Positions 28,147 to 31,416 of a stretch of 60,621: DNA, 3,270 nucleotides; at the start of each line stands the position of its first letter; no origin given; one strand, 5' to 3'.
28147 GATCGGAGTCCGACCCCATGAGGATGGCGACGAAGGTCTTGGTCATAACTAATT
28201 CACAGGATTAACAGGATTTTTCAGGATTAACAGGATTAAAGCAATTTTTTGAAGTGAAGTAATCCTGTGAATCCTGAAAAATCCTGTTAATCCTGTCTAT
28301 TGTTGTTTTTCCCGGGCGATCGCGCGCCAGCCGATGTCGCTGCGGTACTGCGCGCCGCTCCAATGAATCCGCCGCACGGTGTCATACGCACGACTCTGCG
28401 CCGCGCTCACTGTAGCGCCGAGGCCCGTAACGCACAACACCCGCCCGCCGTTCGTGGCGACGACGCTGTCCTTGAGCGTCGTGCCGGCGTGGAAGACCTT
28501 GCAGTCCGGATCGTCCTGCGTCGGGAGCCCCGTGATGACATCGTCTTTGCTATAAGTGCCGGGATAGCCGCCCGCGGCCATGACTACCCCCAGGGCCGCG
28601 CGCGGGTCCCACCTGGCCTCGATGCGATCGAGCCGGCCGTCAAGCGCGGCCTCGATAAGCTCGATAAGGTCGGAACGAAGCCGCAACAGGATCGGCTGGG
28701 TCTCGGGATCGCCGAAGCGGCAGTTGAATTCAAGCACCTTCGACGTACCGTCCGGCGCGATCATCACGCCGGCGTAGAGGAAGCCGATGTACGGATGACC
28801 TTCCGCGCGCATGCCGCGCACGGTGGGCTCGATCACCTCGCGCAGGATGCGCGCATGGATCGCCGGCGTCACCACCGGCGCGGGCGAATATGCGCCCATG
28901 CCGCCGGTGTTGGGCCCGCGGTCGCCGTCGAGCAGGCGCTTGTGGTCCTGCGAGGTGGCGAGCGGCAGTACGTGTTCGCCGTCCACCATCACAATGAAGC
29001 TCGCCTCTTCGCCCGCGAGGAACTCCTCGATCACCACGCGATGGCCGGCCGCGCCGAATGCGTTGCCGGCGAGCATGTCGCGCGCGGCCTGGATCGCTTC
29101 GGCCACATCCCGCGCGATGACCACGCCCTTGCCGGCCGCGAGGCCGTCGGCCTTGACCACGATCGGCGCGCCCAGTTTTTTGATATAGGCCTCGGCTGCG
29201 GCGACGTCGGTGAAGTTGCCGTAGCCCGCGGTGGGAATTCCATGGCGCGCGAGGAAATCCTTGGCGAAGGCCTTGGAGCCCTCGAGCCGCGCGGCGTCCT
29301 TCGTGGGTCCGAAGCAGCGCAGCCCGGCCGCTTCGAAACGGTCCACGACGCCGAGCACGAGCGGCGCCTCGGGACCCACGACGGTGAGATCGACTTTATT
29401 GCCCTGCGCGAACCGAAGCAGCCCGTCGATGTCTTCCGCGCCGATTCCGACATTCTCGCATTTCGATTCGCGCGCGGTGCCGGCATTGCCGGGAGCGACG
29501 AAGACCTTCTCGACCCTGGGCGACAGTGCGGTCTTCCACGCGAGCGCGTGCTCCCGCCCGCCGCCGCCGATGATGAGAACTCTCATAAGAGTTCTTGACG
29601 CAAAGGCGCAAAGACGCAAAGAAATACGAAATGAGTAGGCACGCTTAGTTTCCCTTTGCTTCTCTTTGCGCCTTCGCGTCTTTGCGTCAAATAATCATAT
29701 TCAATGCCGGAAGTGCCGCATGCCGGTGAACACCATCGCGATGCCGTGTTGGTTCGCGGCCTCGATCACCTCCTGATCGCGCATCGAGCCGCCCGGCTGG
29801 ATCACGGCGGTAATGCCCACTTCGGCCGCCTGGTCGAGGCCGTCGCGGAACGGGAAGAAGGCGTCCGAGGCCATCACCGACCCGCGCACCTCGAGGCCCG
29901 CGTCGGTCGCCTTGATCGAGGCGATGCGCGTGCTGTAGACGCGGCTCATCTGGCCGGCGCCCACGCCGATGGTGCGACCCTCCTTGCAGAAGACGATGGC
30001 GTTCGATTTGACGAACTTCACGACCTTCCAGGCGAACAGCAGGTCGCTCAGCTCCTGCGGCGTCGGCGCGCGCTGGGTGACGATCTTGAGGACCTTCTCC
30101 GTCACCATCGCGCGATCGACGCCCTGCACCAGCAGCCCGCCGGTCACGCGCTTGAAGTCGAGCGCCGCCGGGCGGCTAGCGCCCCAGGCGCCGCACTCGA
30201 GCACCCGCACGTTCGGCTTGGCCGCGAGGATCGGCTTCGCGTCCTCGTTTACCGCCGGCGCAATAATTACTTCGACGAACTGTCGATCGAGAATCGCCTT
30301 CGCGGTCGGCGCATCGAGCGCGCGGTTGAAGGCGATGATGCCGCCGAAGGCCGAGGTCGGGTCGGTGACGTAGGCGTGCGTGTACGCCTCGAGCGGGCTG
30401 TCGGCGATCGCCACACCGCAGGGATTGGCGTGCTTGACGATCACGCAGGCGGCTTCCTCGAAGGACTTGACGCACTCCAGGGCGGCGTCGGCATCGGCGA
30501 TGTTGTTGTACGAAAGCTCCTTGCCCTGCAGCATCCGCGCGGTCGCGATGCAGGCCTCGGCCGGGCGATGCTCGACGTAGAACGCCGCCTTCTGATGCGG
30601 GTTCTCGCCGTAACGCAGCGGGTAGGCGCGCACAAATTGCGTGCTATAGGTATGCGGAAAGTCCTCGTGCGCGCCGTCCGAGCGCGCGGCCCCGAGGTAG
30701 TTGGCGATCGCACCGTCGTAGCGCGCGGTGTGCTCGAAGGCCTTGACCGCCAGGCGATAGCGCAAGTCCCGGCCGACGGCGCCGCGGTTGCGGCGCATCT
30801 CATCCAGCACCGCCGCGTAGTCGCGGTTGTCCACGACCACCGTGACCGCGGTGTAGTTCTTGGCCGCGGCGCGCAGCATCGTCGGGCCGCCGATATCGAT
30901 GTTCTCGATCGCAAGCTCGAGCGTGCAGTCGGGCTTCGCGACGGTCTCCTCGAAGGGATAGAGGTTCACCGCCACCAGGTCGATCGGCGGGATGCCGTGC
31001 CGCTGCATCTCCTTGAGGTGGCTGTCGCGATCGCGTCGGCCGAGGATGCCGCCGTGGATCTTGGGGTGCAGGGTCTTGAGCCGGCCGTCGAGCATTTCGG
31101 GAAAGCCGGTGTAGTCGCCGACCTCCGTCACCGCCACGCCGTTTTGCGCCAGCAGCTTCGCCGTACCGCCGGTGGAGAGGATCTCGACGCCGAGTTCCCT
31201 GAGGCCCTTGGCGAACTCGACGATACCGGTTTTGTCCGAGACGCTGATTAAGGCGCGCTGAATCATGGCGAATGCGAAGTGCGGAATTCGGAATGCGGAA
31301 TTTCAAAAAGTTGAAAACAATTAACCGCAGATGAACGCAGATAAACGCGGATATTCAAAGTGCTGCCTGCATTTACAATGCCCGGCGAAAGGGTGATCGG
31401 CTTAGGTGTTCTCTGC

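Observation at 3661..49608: Pervasive intergenic stem-loops whose arms are tandem arrays of 7-10 nt units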

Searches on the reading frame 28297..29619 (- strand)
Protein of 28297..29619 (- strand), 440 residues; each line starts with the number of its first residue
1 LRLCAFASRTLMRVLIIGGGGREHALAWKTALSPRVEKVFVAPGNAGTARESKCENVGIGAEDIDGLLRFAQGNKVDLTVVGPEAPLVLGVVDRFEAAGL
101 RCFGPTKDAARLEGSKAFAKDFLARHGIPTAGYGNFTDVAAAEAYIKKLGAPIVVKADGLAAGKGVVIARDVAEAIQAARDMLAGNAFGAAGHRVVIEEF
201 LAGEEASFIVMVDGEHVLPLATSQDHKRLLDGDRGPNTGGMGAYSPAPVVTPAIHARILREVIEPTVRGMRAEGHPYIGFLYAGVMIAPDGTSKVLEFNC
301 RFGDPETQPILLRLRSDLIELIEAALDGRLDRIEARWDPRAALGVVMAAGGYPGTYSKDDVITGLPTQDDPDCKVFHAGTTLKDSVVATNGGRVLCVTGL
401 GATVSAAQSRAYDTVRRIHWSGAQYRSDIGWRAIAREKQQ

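Call 13: search_protein_families(library=pfam, proteins=[window:28297-29619:-])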
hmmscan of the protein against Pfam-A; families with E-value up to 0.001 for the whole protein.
window:28297-29619:- (440 aa): 7 families
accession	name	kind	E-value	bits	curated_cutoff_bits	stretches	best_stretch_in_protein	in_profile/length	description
PF01071.24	GARS_A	-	8.4e-82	274.2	27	1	114-307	1-194/194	Phosphoribosylglycinamide synthetase, ATP-grasp (A) domain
PF02844.21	GARS_N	-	3.1e-39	134.2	29.5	1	12-113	1-100/100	Phosphoribosylglycinamide synthetase, N domain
PF02843.22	GARS_C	-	6.2e-33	113.4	34.8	1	342-432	1-92/92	Phosphoribosylglycinamide synthetase, C domain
PF02222.28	ATP-grasp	-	1.6e-06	28.4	27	1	122-202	2-77/179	ATP-grasp domain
PF02786.22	CPSase_L_D2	-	0.00021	21.3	19.8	1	119-204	5-92/211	Carbamoyl-phosphate synthase L chain, ATP binding domain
PF08443.16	RimK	-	0.00081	19.5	21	0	116-215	4-98/188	RimK-like ATP-grasp domain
PF02655.19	ATP-grasp_3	-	0.001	19.6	23.2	0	143-251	24-115/160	ATP-grasp domain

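Call 34: find_homologous_proteins(query=window:28297-29586:-, max_evalue=1e-100)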
Query window:28297-29586:- (429 aa): 8000 proteins with E <= 1e-100 among 8000 candidates; the best 120 are listed.
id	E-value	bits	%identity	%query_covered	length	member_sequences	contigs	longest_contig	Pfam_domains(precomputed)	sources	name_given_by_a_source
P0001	4.7e-283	956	100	100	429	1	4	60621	PF02844.22,PF02843.23,PF02222.28,PF01071.25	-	-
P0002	1.9e-282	954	100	100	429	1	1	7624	PF02844.22,PF02843.23,PF02222.28,PF01071.25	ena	-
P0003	5.5e-282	953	100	100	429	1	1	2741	PF02844.22,PF02843.23,PF02222.28,PF01071.25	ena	-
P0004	2.1e-281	951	100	100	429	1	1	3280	PF02844.22,PF02843.23,PF02222.28,PF01071.25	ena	-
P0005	2.1e-281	951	99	100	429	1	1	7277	PF02844.22,PF02843.23,PF02222.28,PF01071.25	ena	-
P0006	8.1e-279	942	99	100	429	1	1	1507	PF02844.22,PF02843.23,PF02222.28,PF01071.25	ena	-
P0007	1.0e-243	827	86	100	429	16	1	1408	PF02844.22,PF02843.23,PF02786.23,PF01071.25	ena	-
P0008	7.8e-237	804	83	100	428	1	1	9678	PF02844.22,PF02843.23,PF02655.20,PF01071.25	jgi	jgi:phosphoribosylamine--glycine ligase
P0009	1.5e-236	803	83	100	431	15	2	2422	PF02844.22,PF02843.23,PF01071.25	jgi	jgi:phosphoribosylamine--glycine ligase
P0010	4.2e-236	802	84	100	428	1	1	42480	PF02844.22,PF02843.23,PF02655.20,PF01071.25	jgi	jgi:phosphoribosylamine--glycine ligase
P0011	9.3e-236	800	82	100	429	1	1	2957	PF02844.22,PF02843.23,PF01071.25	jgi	-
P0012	5.5e-234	795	82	100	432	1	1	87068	PF02844.22,PF02843.23,PF01071.25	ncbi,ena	-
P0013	6.6e-234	794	82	100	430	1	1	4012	PF02844.22,PF02843.23,PF02222.28,PF01071.25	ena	-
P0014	1.4e-233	793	81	100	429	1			PF02844.22,PF02843.23,PF02655.20,PF01071.25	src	-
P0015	2.4e-233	792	81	100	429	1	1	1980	PF02844.22,PF02843.23,PF01071.25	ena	-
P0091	3.5e-227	772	80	100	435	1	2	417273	PF02844.22,PF02843.23,PF01071.25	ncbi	ncbi:MAG: phosphoribosylamine--glycine ligase [Sulfuricaulis sp.]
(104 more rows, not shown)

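Call 35: find_encoding_contigs(protein=P0010, flank=10000, max_places=2)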
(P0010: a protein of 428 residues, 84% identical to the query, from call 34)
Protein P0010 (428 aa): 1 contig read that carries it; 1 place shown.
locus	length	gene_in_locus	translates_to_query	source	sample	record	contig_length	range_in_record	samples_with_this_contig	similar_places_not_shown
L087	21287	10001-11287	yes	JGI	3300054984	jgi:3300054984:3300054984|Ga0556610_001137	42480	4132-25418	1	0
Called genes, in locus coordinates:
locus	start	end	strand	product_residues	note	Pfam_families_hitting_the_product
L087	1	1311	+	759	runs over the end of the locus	PF11412:DsbD_N, PF02683:DsbD_TM, PF13386:DsbD_2, PF13098:Thioredoxin_2, PF13899:Thioredoxin_7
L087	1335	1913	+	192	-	PF08534:Redoxin, PF00578:AhpC-TSA, PF00085:Thioredoxin (weak), PF13905:Thioredoxin_8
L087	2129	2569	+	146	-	PF01220:DHquinase_II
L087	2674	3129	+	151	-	PF00364:Biotin_lipoyl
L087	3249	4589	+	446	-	PF00289:Biotin_carb_N, PF02655:ATP-grasp_3 (faint), PF02786:CPSase_L_D2, PF07478:Dala_Dala_lig_C, PF02222:ATP-grasp, PF02785:Biotin_carb_C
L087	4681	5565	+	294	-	PF06325:PrmA, PF05175:MTS, PF03602:Cons_hypoth95 (weak), PF13489:Methyltransf_23 (weak), PF13847:Methyltransf_31, PF08241:Methyltransf_11, PF13649:Methyltransf_25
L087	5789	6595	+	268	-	PF13717:Zn_ribbon_4, PF13719:Zn_ribbon_5, PF11906:DUF3426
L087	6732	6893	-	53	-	-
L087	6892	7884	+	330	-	PF01207:Dus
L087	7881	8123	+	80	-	PF02954:HTH_8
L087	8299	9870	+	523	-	PF02142:MGS, PF01808:AICARFT_IMPCHas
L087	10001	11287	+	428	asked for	PF02655:ATP-grasp_3 (faint), PF02844:GARS_N, PF01071:GARS_A, PF02843:GARS_C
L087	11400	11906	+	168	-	PF00731:AIRC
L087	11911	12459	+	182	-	PF01300:Sua5_yciO_yrdC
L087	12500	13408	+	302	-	PF01218:Coprogen_oxidas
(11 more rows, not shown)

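Call 36: find_encoding_contigs(protein=P0012, flank=10000, max_places=2)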
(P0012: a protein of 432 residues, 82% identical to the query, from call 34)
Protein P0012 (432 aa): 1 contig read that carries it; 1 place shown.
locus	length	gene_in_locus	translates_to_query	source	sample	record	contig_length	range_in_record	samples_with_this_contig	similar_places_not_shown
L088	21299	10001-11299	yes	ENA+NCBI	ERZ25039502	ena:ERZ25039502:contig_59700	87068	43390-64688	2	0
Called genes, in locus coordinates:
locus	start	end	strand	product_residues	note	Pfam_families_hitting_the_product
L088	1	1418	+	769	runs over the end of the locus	PF11412:DsbD_N, PF02683:DsbD_TM, PF13386:DsbD_2, PF13098:Thioredoxin_2, PF13899:Thioredoxin_7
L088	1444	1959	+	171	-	PF00578:AhpC-TSA, PF08534:Redoxin, PF00085:Thioredoxin (weak), PF13905:Thioredoxin_8 (weak)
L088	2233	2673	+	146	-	PF01220:DHquinase_II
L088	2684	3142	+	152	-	PF00364:Biotin_lipoyl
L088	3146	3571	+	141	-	PF00289:Biotin_carb_N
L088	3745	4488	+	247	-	PF02786:CPSase_L_D2, PF02785:Biotin_carb_C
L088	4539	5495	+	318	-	PF06325:PrmA, PF05175:MTS, PF03602:Cons_hypoth95 (faint), PF13489:Methyltransf_23, PF13847:Methyltransf_31 (weak), PF08241:Methyltransf_11 (weak), PF08242:Methyltransf_12 (weak), PF13649:Methyltransf_25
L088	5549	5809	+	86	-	PF13717:Zn_ribbon_4, PF13719:Zn_ribbon_5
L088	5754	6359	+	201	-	PF11906:DUF3426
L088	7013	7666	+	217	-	PF01207:Dus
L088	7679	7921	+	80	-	PF02954:HTH_8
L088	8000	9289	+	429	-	PF02142:MGS, PF01808:AICARFT_IMPCHas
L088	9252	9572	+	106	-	PF01808:AICARFT_IMPCHas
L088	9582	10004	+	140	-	PF00583:Acetyltransf_1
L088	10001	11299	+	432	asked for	PF02844:GARS_N, PF01071:GARS_A, PF02843:GARS_C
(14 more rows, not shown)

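Call 37: find_encoding_contigs(protein=P0091, flank=10000, max_places=2)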
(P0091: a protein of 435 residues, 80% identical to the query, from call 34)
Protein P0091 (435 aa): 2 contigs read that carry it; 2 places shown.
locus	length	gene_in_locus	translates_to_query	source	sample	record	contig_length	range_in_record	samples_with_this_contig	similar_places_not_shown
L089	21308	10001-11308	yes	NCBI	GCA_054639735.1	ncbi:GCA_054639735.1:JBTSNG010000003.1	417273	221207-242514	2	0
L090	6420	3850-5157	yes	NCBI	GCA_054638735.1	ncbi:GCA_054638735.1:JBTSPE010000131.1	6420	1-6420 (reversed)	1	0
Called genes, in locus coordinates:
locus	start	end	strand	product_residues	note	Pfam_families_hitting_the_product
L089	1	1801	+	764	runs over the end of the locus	PF11412:DsbD_N, PF02683:DsbD_TM, PF13386:DsbD_2, PF13098:Thioredoxin_2, PF13899:Thioredoxin_7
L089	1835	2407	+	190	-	PF08534:Redoxin, PF00578:AhpC-TSA, PF00085:Thioredoxin (weak), PF13905:Thioredoxin_8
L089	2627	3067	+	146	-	PF01220:DHquinase_II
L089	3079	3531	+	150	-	PF00364:Biotin_lipoyl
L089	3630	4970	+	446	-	PF00289:Biotin_carb_N, PF02655:ATP-grasp_3 (faint), PF02786:CPSase_L_D2, PF07478:Dala_Dala_lig_C (weak), PF02222:ATP-grasp, PF02785:Biotin_carb_C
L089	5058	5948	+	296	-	PF06325:PrmA, PF05175:MTS, PF03602:Cons_hypoth95 (weak), PF13489:Methyltransf_23 (weak), PF13847:Methyltransf_31 (weak), PF13649:Methyltransf_25 (weak)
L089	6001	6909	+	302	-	PF13717:Zn_ribbon_4, PF13719:Zn_ribbon_5, PF11906:DUF3426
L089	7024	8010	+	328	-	PF01207:Dus, PF01180:DHO_dh (faint)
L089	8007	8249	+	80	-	PF27465:Fis_N (weak), PF02954:HTH_8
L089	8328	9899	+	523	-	PF02142:MGS, PF01808:AICARFT_IMPCHas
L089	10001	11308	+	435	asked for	PF02844:GARS_N, PF01071:GARS_A, PF02843:GARS_C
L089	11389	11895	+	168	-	PF00731:AIRC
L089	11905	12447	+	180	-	PF01300:Sua5_yciO_yrdC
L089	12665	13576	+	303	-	PF01218:Coprogen_oxidas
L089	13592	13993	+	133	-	PF03061:4HBT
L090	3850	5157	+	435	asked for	PF02844:GARS_N, PF01071:GARS_A, PF02843:GARS_C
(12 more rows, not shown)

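Call 62: find_encoding_contigs(protein=P0005, flank=8000, max_places=3)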
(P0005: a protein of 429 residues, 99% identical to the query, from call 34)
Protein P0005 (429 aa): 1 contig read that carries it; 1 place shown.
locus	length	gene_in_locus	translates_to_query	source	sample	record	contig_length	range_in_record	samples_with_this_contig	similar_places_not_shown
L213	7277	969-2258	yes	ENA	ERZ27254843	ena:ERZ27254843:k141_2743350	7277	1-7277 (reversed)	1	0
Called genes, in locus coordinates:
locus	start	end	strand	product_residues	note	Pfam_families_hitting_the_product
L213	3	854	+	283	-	?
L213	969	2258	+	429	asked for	PF02844:GARS_N, PF01071:GARS_A, PF02222:ATP-grasp (weak), PF02843:GARS_C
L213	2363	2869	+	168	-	PF00731:AIRC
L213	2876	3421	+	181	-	PF01300:Sua5_yciO_yrdC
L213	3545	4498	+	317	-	PF01218:Coprogen_oxidas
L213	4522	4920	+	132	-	PF03061:4HBT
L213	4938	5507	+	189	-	-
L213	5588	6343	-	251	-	PF01145:Band_7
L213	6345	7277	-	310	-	?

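Call 63: find_encoding_contigs(protein=P0002, flank=8000, max_places=3)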
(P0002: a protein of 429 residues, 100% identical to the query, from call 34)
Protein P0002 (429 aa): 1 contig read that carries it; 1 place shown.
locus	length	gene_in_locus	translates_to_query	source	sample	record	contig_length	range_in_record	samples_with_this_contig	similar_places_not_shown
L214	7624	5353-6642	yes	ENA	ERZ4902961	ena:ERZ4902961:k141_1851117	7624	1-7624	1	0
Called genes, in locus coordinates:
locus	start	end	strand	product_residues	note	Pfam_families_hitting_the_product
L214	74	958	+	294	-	PF06325:PrmA, PF05175:MTS, PF03602:Cons_hypoth95 (weak), PF13489:Methyltransf_23 (weak), PF13847:Methyltransf_31 (weak), PF08241:Methyltransf_11 (weak), PF08242:Methyltransf_12 (weak), PF13649:Methyltransf_25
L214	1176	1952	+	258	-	PF13717:Zn_ribbon_4, PF13719:Zn_ribbon_5, PF11906:DUF3426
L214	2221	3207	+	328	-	PF01207:Dus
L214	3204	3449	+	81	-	PF02954:HTH_8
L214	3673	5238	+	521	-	PF02142:MGS, PF01808:AICARFT_IMPCHas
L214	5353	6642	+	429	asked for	PF02844:GARS_N, PF01071:GARS_A, PF02222:ATP-grasp (weak), PF02843:GARS_C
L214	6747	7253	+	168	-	PF00731:AIRC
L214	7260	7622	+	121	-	?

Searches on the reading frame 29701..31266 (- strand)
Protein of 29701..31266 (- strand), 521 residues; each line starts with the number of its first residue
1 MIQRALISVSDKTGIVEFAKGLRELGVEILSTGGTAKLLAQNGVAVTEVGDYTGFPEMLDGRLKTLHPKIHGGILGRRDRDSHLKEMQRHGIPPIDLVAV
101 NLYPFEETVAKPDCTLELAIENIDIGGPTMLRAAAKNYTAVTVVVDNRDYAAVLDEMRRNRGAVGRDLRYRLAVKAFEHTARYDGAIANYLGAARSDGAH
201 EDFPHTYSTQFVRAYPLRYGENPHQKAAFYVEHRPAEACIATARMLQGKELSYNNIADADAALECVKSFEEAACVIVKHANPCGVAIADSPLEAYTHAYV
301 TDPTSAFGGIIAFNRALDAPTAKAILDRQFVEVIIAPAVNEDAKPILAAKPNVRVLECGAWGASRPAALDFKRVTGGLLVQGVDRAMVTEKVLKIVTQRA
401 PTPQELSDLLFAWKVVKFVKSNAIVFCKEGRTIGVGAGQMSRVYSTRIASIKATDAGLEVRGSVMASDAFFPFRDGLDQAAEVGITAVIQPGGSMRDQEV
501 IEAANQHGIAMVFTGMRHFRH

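Call 13: search_protein_families(library=pfam, proteins=[window:29701-31266:-])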
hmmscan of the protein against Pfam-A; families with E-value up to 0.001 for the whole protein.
window:29701-31266:- (521 aa): 2 families
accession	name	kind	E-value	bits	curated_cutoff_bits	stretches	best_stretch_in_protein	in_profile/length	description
PF01808.24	AICARFT_IMPCHas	-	1.9e-124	415.6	25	1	134-451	1-310/311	AICARFT/IMPCHase bienzyme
PF02142.27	MGS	-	8.1e-26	90.4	24.1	1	14-129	1-94/94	MGS-like domain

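Call 15: find_related_loci(query=window:29701-31266:-, collection=genome_contigs, flank=10000)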
Query window:29701-31266:- (521 aa) in genome_contigs; peptide patterns used: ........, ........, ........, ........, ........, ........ (x = any residue, [..] = any of these).
600 stretches matched a pattern (row limit reached: there are more); 598 encode a relative of the query (tblastn E <= 1e-3); the best 80 are kept; 80 distinct loci.
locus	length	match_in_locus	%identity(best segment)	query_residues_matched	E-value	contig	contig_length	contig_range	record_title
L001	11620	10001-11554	74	2-521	0e+0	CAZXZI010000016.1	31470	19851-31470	MAG TPA_asm: uncultured Ectothiorhodospiraceae bacterium isolate binchicken_co253_195 genome assembly, contig: NODE_596_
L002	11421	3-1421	78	49-521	0e+0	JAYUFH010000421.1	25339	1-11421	MAG: Pseudomonadota bacterium isolate GFS_7679 GFS_7679_420, whole genome shotgun sequence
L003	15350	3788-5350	71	2-521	0e+0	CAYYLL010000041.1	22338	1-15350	MAG TPA_asm: uncultured Thioalkalispiraceae bacterium isolate SRP128015_co1_207 genome assembly, contig: NODE_3008_lengt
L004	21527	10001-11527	72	2-516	0e+0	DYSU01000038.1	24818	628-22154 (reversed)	MAG TPA_asm: Thiomargarita sp. isolate SulCav_PC08_3_47_88 SulCav_PC08-3_1171_length_24818_cov_51.780317, whole genome s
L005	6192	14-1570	72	2-521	0e+0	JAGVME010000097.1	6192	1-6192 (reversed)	MAG: Gammaproteobacteria bacterium isolate SW_26 c_000000055973, whole genome shotgun sequence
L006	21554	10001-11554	70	2-521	0e+0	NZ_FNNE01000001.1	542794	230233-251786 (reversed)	Marinobacter mobilis strain CGMCC 1.7059, whole genome shotgun sequence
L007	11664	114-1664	72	2-521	0e+0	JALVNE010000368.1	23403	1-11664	MAG: Sedimenticola sp. isolate A3_maxbin2_scaf2bin.168 A3_NODE_875_length_23403_cov_42.786261, whole genome shotgun sequ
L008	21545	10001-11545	70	2-521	0e+0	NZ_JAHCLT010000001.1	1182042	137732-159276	Kangiella taiwanensis strain KT1 Scaffold1_1, whole genome shotgun sequence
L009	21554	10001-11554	69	2-521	0e+0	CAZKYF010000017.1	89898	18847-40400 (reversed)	MAG TPA_asm: uncultured Chromatiales bacterium isolate binchicken_co219_239 genome assembly, contig: k141_339838, whole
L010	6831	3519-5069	69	2-521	0e+0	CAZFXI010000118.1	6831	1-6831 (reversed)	MAG TPA_asm: uncultured Sedimenticola sp. isolate SRP338002_co1_149 genome assembly, contig: NODE_10327_length_6831_cov_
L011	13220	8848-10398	68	2-521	0e+0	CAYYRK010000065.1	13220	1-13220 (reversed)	MAG TPA_asm: uncultured Pseudomonadales bacterium isolate binchicken_co357_64 genome assembly, contig: NODE_2152_length_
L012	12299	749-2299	71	2-521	0e+0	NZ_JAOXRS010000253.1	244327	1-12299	MAG: Candidatus Albibeggiatoa sp. nov. NOAA isolate R2S4C1D_S41.012 k141_675701, whole genome shotgun sequence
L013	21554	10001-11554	69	2-521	0e+0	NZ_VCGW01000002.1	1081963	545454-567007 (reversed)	Marinobacter maritimus strain CK47 NODE_2_length_1081963_cov_63.556496, whole genome shotgun sequence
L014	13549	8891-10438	68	2-521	0e+0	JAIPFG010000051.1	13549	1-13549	MAG: Pseudomonadales bacterium isolate Tobar13.5m-G38 Tobar13-5m-C5192, whole genome shotgun sequence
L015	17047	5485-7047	68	2-521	0e+0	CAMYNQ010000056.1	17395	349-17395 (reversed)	MAG: uncultured Chromatiaceae bacterium isolate FO_M_Gamma_043.1 genome assembly, contig: NODE_1975_length_17395_cov_7.6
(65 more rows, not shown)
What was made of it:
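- On Cyanobacterial STRR: calls 15, 34: the closest named relatives are Sulfuricaulis and Cand.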

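Call 22: find_encoding_contigs(protein=window:29701-31266:-, flank=2000, max_places=4)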
Protein window:29701-31266:- (521 aa): 3 contigs read that carry it; 2 places shown.
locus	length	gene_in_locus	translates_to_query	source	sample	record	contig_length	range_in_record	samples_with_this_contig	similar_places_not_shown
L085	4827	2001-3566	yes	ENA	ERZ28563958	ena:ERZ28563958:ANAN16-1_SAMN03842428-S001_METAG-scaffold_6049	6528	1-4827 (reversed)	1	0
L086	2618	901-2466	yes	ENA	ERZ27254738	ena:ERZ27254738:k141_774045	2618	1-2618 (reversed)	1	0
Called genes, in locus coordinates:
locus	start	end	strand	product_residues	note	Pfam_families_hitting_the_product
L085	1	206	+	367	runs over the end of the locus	PF01098:FTSW_RODA_SPOVE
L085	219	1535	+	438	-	PF00749:tRNA-synt_1c, PF01207:Dus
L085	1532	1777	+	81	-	PF02954:HTH_8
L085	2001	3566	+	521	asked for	PF02142:MGS, PF01808:AICARFT_IMPCHas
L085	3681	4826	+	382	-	?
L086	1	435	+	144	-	?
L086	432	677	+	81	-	PF02954:HTH_8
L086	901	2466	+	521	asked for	PF02142:MGS, PF01808:AICARFT_IMPCHas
